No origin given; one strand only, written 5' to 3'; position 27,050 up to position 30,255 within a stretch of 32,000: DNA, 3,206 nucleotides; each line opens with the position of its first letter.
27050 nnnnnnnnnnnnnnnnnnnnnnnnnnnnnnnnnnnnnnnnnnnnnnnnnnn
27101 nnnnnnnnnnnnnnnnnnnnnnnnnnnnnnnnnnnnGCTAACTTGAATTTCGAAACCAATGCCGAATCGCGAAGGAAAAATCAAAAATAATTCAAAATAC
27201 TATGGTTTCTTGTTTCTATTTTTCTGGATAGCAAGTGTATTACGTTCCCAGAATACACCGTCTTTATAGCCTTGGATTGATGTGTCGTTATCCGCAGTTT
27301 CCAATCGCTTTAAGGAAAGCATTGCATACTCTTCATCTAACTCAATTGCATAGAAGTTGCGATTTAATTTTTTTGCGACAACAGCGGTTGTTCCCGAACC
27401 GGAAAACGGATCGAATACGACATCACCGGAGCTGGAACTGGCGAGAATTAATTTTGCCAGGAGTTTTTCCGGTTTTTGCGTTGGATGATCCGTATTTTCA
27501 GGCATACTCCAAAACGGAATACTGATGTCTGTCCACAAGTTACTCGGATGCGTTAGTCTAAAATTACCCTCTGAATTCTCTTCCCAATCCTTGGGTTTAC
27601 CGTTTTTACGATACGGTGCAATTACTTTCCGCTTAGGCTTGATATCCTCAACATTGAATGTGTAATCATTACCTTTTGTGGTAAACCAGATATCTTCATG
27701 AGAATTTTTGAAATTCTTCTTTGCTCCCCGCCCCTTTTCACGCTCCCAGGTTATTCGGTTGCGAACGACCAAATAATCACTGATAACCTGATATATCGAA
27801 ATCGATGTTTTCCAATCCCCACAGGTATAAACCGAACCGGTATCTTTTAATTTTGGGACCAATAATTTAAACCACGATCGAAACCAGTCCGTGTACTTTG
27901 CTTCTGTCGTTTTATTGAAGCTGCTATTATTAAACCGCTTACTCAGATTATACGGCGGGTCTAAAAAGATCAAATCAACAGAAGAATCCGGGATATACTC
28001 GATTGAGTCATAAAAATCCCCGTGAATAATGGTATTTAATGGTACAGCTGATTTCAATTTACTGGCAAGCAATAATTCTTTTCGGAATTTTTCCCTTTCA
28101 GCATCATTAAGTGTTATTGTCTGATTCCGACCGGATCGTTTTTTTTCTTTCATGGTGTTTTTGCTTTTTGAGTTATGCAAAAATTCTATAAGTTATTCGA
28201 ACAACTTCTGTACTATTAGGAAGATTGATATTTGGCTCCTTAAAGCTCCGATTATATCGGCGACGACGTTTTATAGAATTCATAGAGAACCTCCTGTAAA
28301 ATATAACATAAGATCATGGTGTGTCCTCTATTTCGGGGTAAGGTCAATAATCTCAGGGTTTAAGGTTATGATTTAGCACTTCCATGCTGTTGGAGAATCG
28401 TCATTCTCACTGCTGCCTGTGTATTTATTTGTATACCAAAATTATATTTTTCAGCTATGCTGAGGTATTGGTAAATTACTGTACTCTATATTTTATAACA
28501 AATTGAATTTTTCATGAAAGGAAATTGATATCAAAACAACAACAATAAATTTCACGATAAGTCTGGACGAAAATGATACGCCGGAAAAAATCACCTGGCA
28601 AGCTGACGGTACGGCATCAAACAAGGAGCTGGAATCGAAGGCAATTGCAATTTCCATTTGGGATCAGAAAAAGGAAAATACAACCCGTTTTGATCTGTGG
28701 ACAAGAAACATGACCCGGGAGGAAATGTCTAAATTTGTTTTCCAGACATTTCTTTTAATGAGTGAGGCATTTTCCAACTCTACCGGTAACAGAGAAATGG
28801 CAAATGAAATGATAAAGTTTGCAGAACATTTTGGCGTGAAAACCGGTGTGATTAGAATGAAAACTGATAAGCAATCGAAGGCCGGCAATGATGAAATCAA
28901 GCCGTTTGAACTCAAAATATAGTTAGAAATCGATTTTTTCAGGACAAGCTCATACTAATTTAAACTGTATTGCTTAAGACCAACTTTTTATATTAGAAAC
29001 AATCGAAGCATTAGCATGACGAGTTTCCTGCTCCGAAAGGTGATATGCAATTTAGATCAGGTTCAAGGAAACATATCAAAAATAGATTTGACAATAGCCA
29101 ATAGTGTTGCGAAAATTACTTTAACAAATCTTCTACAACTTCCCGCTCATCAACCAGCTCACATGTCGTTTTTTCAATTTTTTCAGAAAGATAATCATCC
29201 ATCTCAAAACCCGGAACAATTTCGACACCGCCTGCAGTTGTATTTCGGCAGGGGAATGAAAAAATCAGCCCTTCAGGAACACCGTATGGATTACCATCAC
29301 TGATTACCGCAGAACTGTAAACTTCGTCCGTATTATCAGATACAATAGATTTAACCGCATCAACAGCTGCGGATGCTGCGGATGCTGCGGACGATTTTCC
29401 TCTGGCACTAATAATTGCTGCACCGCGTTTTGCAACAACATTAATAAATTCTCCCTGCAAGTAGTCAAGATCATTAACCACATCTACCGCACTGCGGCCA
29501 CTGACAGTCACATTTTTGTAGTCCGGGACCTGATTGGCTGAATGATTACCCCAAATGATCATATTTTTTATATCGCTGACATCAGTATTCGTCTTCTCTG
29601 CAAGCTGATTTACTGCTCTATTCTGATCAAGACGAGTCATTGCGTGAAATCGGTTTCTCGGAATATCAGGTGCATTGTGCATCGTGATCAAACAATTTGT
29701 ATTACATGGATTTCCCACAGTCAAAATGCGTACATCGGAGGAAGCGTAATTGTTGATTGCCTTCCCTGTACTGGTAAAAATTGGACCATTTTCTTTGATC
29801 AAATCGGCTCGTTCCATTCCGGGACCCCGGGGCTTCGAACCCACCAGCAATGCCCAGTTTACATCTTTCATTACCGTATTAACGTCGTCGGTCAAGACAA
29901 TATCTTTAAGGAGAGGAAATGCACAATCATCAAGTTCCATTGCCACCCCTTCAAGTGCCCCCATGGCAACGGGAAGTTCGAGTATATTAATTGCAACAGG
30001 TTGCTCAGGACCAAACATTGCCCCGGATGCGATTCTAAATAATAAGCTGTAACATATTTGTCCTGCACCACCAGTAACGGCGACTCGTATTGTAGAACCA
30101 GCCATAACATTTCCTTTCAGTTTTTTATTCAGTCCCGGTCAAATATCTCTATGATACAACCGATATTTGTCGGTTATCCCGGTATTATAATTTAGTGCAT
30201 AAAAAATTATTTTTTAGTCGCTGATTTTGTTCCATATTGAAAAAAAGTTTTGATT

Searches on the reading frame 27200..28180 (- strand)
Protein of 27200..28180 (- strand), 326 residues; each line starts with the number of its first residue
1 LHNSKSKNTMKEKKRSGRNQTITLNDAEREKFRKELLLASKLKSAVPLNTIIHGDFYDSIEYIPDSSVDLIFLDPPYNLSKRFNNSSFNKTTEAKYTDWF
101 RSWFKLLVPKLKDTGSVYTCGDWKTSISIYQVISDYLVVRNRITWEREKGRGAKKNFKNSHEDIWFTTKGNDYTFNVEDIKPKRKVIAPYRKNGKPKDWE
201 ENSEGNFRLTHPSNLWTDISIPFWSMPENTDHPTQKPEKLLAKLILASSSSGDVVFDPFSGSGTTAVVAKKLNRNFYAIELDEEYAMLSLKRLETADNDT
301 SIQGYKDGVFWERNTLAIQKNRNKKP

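Call 43: search_protein_families(library=pfam, proteins=[window:27200-28180:-])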
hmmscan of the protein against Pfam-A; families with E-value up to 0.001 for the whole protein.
window:27200-28180:- (326 aa): 3 families
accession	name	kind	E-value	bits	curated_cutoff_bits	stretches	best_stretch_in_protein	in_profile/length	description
PF01555.25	N6_N4_Mtase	-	1.7e-46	159.4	26.7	1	68-288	1-218/221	DNA methylase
PF02086.21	MethyltransfD12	-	1.3e-06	28.7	22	0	33-87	145-195/253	D12 class N6 adenine-specific DNA methyltransferase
PF01170.24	UPF0020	-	0.00036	20.7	22.3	0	245-288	22-65/197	RMKL-like, methyltransferase domain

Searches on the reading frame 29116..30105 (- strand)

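Call 43: search_protein_families(library=pfam, proteins=[window:29116-30105:-])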
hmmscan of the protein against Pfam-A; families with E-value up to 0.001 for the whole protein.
window:29116-30105:- (329 aa): 2 families
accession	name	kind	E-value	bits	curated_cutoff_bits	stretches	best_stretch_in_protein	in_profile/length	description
PF02866.23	Ldh_1_C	-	1.4e-34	120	22.6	1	157-323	1-169/174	lactate/malate dehydrogenase, alpha/beta C-terminal domain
PF00056.29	Ldh_1_N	-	5e-29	101.6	27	1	7-151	2-138/141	lactate/malate dehydrogenase, NAD binding domain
